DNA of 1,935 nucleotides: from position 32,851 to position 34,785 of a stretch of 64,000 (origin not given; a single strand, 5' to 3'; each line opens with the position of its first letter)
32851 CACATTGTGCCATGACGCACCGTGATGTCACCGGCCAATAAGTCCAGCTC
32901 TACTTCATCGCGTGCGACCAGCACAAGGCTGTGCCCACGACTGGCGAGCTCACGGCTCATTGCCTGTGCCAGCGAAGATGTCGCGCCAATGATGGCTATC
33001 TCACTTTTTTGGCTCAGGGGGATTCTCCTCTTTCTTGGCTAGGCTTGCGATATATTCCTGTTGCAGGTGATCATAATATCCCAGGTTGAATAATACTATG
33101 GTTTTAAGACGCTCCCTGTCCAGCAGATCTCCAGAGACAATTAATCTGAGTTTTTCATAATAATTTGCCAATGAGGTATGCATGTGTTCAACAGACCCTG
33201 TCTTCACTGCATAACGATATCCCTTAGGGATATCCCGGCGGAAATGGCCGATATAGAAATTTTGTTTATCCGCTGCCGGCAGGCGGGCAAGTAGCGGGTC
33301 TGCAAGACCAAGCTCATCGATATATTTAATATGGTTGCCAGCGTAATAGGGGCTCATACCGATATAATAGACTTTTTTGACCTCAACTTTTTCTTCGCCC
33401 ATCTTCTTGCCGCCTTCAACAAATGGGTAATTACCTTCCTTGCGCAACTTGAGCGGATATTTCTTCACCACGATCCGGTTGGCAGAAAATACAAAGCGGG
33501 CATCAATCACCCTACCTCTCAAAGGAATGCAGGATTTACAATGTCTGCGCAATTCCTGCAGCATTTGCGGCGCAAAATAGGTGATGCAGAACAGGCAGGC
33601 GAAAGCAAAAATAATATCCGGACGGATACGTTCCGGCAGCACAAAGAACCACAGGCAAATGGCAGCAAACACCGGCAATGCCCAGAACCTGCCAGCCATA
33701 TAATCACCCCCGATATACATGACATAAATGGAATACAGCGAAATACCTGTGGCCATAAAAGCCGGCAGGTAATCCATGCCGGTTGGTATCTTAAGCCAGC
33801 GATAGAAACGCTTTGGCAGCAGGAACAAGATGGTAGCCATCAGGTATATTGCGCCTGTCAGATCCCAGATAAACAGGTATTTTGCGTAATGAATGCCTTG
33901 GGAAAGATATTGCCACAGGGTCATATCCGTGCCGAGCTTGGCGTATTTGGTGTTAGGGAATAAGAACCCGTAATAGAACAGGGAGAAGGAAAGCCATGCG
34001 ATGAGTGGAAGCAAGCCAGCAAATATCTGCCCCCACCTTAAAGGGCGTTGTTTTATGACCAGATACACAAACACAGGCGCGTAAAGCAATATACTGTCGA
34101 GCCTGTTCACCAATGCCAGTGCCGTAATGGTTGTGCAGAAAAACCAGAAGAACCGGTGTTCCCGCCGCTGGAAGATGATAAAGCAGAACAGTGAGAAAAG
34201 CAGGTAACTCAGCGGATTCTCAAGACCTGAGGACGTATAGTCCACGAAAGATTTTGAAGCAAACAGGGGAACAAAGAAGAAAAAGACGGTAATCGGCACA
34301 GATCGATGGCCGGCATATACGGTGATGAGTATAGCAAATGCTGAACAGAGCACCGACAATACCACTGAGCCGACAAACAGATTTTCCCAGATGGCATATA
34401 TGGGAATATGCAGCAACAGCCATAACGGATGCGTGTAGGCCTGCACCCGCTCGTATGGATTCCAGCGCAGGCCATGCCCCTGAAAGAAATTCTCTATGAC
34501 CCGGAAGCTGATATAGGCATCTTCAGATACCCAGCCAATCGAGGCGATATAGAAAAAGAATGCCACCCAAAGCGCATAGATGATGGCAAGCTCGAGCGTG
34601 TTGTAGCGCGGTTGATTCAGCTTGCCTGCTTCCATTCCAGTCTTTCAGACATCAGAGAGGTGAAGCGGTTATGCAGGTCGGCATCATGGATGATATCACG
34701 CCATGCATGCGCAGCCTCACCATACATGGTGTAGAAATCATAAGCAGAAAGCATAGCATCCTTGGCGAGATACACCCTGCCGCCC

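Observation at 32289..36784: DprE1/DprE2-like epimerase pair with a GT-C glycosyltransferase in an alphaproteobacterial-type genome: a candidate polyprenyl-phospho-D-arabinofuranose pathway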

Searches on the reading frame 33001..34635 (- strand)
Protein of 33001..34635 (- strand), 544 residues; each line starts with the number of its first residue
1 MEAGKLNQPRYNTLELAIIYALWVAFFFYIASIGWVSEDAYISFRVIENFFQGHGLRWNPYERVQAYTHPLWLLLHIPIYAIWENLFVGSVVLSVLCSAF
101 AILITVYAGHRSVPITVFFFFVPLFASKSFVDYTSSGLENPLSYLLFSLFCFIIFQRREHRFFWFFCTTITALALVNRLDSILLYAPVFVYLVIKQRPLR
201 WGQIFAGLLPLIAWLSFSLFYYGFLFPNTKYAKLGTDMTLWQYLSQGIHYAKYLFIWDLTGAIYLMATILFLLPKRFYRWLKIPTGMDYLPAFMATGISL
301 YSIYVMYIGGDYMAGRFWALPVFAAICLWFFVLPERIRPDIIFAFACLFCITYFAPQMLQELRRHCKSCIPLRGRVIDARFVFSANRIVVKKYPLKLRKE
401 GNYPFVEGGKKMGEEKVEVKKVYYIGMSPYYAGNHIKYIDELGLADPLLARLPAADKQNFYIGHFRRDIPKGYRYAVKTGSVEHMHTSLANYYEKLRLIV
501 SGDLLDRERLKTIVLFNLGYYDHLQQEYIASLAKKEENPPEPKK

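Call 3: search_protein_families(library=pfam, proteins=[window:33001-34635:-], max_evalue=0.01)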
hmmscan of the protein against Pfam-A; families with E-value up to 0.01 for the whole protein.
window:33001-34635:- (544 aa): 0 families

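Call 4: search_protein_families(library=ncbifam, proteins=[window:33001-34635:-], max_evalue=0.01)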
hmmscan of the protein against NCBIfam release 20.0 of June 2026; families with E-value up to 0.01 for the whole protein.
window:33001-34635:- (544 aa): 1 family
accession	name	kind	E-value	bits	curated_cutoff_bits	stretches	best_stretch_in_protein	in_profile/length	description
NF041481.1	beta_arabfuran_tase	equivalog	3.7e-07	28.6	1050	1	32-326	23-356/633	terminal beta-(1->2)-arabinofuranosyltransferase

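Call 12: search_solved_structures(query=window:33001-34635:-, max_evalue=10, show_alignments=2)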
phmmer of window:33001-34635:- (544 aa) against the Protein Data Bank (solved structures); distinct sequences matched with E-value up to 10: 1.
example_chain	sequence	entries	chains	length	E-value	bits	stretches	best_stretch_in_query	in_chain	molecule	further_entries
9dlf_C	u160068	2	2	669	4.5e-08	35.4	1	32-338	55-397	Arabinosyltransferase AftB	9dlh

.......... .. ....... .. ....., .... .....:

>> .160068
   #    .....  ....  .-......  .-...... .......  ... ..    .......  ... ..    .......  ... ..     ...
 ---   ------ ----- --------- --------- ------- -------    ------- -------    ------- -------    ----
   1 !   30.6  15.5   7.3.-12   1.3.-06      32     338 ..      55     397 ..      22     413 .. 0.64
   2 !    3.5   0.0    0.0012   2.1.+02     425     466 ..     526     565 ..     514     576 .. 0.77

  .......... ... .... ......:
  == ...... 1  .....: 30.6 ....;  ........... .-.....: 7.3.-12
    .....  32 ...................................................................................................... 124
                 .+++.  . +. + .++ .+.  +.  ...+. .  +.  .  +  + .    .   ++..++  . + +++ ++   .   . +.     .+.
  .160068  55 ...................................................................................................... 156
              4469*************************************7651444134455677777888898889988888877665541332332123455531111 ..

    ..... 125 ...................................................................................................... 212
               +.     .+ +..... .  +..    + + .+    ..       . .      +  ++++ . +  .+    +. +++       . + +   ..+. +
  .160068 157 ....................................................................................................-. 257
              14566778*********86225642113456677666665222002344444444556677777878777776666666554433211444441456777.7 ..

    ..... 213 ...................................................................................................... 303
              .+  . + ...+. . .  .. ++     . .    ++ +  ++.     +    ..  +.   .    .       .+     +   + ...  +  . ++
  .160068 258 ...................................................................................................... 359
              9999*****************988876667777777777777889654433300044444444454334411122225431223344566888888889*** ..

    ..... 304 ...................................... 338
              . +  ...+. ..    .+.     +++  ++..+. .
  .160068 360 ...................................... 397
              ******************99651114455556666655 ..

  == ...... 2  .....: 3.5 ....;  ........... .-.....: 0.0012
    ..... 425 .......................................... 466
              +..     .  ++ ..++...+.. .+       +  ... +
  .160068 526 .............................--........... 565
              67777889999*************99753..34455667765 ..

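Call 13: find_homologous_proteins(query=window:33001-34635:-)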
Query window:33001-34635:- (544 aa): 2633 proteins with E <= 0.001 among 8000 candidates; the best 120 are listed.
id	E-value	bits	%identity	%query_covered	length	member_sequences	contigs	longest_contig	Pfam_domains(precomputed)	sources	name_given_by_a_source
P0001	0.0e+0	1257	100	100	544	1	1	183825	-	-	-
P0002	4.8e-248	843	65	100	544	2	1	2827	PF26371.1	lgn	-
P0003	1.0e-242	825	62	100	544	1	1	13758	PF26371.1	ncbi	-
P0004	2.4e-240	817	64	99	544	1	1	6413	PF26371.1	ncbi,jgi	jgi:arabinofuranosyltransferase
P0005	1.5e-201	689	56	100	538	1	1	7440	-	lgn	-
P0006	1.7e-192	659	55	100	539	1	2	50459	-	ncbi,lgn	ncbi:MAG: hypothetical protein AB7L92_07230 [Alphaproteobacteria bacterium]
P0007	2.1e-192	659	52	100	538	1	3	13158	-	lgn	-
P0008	3.7e-192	658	56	97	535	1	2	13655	PF26371.1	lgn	-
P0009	1.0e-189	650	53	97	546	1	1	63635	-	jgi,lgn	-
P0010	3.2e-188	645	55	94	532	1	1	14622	-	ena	-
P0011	6.7e-188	644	54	97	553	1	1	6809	-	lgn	-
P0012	6.5e-187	641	52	98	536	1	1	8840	-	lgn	-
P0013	5.9e-183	628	53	96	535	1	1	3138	PF26371.1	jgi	-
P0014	9.1e-182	624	56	93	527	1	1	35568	-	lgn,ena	-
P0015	4.0e-181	622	53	97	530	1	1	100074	PF26371.1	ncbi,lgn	-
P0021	8.5e-175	601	52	96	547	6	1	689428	-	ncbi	-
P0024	4.1e-171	589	52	93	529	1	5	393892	-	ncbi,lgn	-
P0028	1.1e-166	574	51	93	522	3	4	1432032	-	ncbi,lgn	-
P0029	3.9e-163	562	50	91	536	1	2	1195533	-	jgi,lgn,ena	-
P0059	1.9e-139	484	45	94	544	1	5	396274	-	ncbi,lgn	-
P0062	9.5e-139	482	44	95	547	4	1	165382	-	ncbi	-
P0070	7.3e-136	472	47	92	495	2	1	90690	-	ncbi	-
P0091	1.1e-105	373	40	94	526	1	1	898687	-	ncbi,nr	ncbi:hypothetical protein B7486_01905 [cyanobacterium TDX16]|nr:hypothetical protein B7486_01905 [cy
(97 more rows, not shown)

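Call 16: find_encoding_contigs(protein=P0001, flank=10000, max_places=3)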
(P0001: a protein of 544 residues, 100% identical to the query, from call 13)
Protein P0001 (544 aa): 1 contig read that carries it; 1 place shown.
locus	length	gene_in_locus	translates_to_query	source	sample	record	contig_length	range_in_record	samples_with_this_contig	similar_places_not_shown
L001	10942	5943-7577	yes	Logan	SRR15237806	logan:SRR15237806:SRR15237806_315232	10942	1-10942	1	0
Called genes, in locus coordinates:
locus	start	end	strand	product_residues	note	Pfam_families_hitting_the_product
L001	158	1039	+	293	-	PF00795:CN_hydrolase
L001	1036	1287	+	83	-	-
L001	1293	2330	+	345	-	PF04371:PAD_porph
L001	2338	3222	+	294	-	PF03631:Virul_fac_BrkB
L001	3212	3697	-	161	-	PF01478:Peptidase_A24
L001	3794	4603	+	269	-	PF02129:Peptidase_S15 (faint), PF20434:BD-FAE (faint), PF00561:Abhydrolase_1, PF12146:Hydrolase_4, PF12697:Abhydrolase_6 (weak), PF00326:Peptidase_S9 (faint)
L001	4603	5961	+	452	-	PF01565:FAD_binding_4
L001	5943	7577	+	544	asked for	-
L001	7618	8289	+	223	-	PF00106:adh_short, PF13561:adh_short_C2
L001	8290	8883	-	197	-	PF21176:RecR_HhH, PF01751:Toprim, PF13662:Toprim_4, PF21175:RecR_C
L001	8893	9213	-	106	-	PF02575:YbaB_DNA_bd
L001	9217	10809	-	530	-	PF05496:RuvB_N (faint), PF13177:DNA_pol3_delta2, PF13604:AAA_30 (faint), PF00004:AAA, PF13401:AAA_22 (faint), PF22608:DNAX_ATPase_lid, PF12169:DNA_pol3_gamma3, PF12362:DUF3646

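Call 17: find_encoding_contigs(protein=P0021, flank=10000, max_places=3)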
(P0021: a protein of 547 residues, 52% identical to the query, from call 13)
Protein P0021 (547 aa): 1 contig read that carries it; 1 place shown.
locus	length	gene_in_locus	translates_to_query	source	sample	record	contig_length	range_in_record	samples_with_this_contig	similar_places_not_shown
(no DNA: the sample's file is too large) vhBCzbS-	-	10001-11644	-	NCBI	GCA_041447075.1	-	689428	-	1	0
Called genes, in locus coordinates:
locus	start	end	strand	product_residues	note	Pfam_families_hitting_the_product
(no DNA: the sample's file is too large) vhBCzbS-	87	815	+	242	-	-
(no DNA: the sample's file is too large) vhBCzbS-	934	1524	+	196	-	-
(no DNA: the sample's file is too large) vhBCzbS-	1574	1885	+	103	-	PF09339:HTH_IclR (weak), PF12840:HTH_20 (weak), PF01022:HTH_5, PF13412:HTH_24 (weak), PF21248:SoFic-like_C (weak)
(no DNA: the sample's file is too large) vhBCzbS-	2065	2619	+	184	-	PF05708:Peptidase_C92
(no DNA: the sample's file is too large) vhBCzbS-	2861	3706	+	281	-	PF00795:CN_hydrolase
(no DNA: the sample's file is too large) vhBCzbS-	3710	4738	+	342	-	PF04371:PAD_porph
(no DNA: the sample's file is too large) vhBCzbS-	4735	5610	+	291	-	PF03631:Virul_fac_BrkB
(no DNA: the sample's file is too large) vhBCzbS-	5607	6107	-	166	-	PF01478:Peptidase_A24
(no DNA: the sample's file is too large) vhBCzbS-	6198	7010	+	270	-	PF02129:Peptidase_S15 (faint), PF00561:Abhydrolase_1, PF12146:Hydrolase_4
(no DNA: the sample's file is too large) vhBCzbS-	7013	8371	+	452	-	PF01565:FAD_binding_4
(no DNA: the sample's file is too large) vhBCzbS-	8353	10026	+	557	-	-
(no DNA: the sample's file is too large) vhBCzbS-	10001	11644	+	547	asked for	-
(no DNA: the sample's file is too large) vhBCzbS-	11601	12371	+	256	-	PF00106:adh_short, PF01370:Epimerase (weak), PF13561:adh_short_C2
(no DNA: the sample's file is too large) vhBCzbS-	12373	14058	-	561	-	PF00916:Sulfate_transp, PF01740:STAS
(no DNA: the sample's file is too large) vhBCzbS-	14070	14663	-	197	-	PF21176:RecR_HhH, PF02132:RecR_ZnF (weak), PF01751:Toprim (weak), PF13662:Toprim_4, PF21175:RecR_C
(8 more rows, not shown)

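Call 20: find_related_loci(query=A1, collection=genome_contigs, flank=10000)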
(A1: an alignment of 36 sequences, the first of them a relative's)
Query A1 (544 aa) in genome_contigs; peptide patterns used: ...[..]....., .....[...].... (x = any residue, [..] = any of these).
600 stretches matched a pattern (row limit reached: there are more); 583 encode a relative of the query (tblastn E <= 1e-3); the best 80 are kept; 80 distinct loci.
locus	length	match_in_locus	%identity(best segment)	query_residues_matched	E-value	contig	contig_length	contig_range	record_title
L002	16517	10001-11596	55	1-536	0e+0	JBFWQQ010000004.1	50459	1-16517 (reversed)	MAG: Alphaproteobacteria bacterium isolate CA_2019_TPBF_187 NODE_4486_length_50459_cov_3.882778_TPBF, whole genome shotg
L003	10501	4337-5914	53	1-531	1e-177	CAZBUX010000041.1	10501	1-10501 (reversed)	MAG TPA_asm: uncultured Rickettsiales bacterium isolate SRP329715_co2_1 genome assembly, contig: NODE_11436_length_10501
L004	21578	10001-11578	53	9-530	3e-173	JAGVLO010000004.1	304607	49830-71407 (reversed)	MAG: Alphaproteobacteria bacterium isolate SW_2 c_000000072298, whole genome shotgun sequence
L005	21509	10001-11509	52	24-529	2e-169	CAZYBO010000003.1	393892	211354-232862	MAG TPA_asm: uncultured Rickettsiales bacterium isolate SRP302895_co1_247 genome assembly, contig: NODE_29_length_393892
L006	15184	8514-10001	52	34-529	9e-162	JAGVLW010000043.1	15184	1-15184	MAG: Alphaproteobacteria bacterium isolate SW_3 c_000000023312, whole genome shotgun sequence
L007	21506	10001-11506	47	23-529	4e-143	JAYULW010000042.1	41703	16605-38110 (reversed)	MAG: Alphaproteobacteria bacterium isolate GFS_9416 GFS_9416_41, whole genome shotgun sequence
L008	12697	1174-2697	46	20-529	3e-140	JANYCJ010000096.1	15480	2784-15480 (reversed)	MAG: Alphaproteobacteria bacterium isolate 336R_metabinner_139 336R_k141_2408309, whole genome shotgun sequence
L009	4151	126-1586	48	34-529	1e-138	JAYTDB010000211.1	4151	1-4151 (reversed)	MAG: Rickettsiales bacterium isolate GFS_1653 GFS_1653_210, whole genome shotgun sequence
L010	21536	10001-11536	46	14-528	4e-131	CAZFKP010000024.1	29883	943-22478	MAG TPA_asm: uncultured Rickettsiales bacterium isolate SRP287051_co1_173 genome assembly, contig: NODE_2380_length_2988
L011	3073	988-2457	44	36-539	7e-122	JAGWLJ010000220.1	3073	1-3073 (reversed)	MAG: Pseudomonadota bacterium isolate REEB182 contig-150_49824, whole genome shotgun sequence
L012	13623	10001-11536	46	16-529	8e-112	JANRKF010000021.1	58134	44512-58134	MAG: Alphaproteobacteria bacterium isolate bins.82 k141_5325218, whole genome shotgun sequence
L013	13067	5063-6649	37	12-541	1e-90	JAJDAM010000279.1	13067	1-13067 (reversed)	MAG: Deltaproteobacteria bacterium isolate OFTM229 OFTM229_278, whole genome shotgun sequence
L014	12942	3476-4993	35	18-537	6e-90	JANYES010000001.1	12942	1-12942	MAG: Alphaproteobacteria bacterium isolate 338R_metabinner_4 338R_k141_530, whole genome shotgun sequence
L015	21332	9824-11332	36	22-528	2e-88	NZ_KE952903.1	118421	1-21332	Aneurinibacillus aneurinilyticus ATCC 12856 Scaffold787, whole genome shotgun sequence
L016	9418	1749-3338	35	18-543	5e-87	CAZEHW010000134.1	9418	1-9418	MAG TPA_asm: uncultured Hyphomicrobiales bacterium isolate SRP319275_co4_89 genome assembly, contig: NODE_4817_length_94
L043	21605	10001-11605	33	11-528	5e-76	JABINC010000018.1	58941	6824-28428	MAG: Candidatus Peregrinibacteria bacterium isolate SI060_bin36 k141_887336, whole genome shotgun sequence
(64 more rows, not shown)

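Call 24: predict_structure(alignment_id=A1)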
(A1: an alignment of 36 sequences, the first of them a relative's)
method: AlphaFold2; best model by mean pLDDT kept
length: 544 residues; sequences in the alignment: 36
mean_pLDDT: 89.7   pTM: 0.91
mean pLDDT of the five models: 89.7, 88.7, 88.0, 87.7, 87.2
residues with pLDDT >= 90: 360; 70-90: 153; 50-70: 30; < 50: 1
segments of 3 or more residues with pLDDT < 50: none
pLDDT, mean of each block of 10 residues (from residue 1): 59 92 96 91 95 93 90 96 95 97 94 92 93 89 98 93 97 96 98 93 98 96 90 81 87 88 93 89 87 98 92 88 97 87 81 82 76 63 82 89 86 92 91 93 92 80 84 95 97 97 97 97 96 73 55
secondary structure, 60 per line:
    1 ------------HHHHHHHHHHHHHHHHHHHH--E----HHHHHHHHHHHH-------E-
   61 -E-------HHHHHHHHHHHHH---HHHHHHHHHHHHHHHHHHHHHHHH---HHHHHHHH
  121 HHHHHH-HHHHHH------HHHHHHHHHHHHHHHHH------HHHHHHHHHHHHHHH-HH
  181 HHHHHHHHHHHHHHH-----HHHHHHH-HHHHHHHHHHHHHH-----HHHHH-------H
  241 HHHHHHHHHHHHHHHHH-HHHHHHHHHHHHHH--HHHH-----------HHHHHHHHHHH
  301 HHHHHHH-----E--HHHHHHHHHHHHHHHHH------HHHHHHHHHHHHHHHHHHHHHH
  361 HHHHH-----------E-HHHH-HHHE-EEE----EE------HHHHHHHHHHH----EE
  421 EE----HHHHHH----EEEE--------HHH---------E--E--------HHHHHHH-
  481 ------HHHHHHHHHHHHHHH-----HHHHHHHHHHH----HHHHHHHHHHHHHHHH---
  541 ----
elements in order: H13-32 H40-51 H70-82 H86-109 H113-126 H128-133 H140-156 H163-177 H179-195 H201-207 H209-222 H228-232 H240-257 H259-272 H275-278 H290-307 H316-332 H339-365 H379-382 E389-391 H404-414 E419-422 H427-432 E437-440 H473-479 H487-501 H507-517 H522-537

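Call 27: search_protein_families(library=pfam, proteins=[L015:7212-8126:-, L015:8150-9475:-, L015:9767-11689:+, L015:11771-14449:-, L015:5087-5821:-, L015:5826-7181:-, L015:1867-3252:-, L015:3749-4159:-, P0003, L015:15457-16416:-], max_evalue=0.001)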
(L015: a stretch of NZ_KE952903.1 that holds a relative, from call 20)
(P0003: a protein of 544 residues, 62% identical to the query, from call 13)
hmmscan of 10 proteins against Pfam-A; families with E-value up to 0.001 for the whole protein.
L015:7212-8126:- (304 aa): 1 family
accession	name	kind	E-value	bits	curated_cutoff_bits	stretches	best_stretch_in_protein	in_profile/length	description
PF01040.23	UbiA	-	8.6e-25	87.9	34.2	1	40-271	7-237/250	UbiA prenyltransferase family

L015:8150-9475:- (441 aa): 0 families

L015:9767-11689:+ (640 aa): 1 family
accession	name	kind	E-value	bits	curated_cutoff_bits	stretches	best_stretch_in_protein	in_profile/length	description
PF13231.12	PMT_2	-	0.00035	21.3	26.1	1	73-220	6-160/160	Dolichyl-phosphate-mannose-protein mannosyltransferase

L015:11771-14449:- (892 aa): 2 families
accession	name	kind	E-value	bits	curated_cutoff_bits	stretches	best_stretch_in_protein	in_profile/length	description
PF00395.25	SLH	-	9.2e-28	96.4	20.8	2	34-76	1-43/44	S-layer homology domain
PF25522.1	OB_cyt-4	-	0.00059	20.7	27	0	477-509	30-60/77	Mitochondrial protein cyt-4, OB-fold domain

L015:5087-5821:- (244 aa): 3 families
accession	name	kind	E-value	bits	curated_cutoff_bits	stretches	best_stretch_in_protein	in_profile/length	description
PF00106.31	adh_short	-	1.6e-36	126.1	26.6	1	3-188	3-187/195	short chain dehydrogenase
PF13561.12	adh_short_C2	-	8e-26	91.5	27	1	7-193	1-186/236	Enoyl-(Acyl carrier protein) reductase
PF08659.16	KR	-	3.7e-12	47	22.6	1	4-181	4-176/180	KR domain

L015:5826-7181:- (451 aa): 2 families
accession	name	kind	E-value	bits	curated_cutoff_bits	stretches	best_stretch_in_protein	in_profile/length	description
PF01565.28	FAD_binding_4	-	3e-21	76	26.4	1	22-154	4-139/139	FAD binding domain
PF04030.19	ALO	-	1.6e-07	31.8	23.1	1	387-445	199-257/258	D-arabinono-1,4-lactone oxidase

L015:1867-3252:- (461 aa): 0 families

L015:3749-4159:- (136 aa): 1 family
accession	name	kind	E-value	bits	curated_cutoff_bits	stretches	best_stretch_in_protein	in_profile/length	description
PF02681.20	DUF212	-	1.4e-28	100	26.5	1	5-126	7-125/126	Divergent PAP2 family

P0003 (544 aa): 0 families

L015:15457-16416:- (319 aa): 1 family
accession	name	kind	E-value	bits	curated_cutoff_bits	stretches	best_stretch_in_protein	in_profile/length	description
PF04754.18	Transposase_31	-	2.5e-32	112.6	21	1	11-216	1-197/203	Putative transposase, YhgA-like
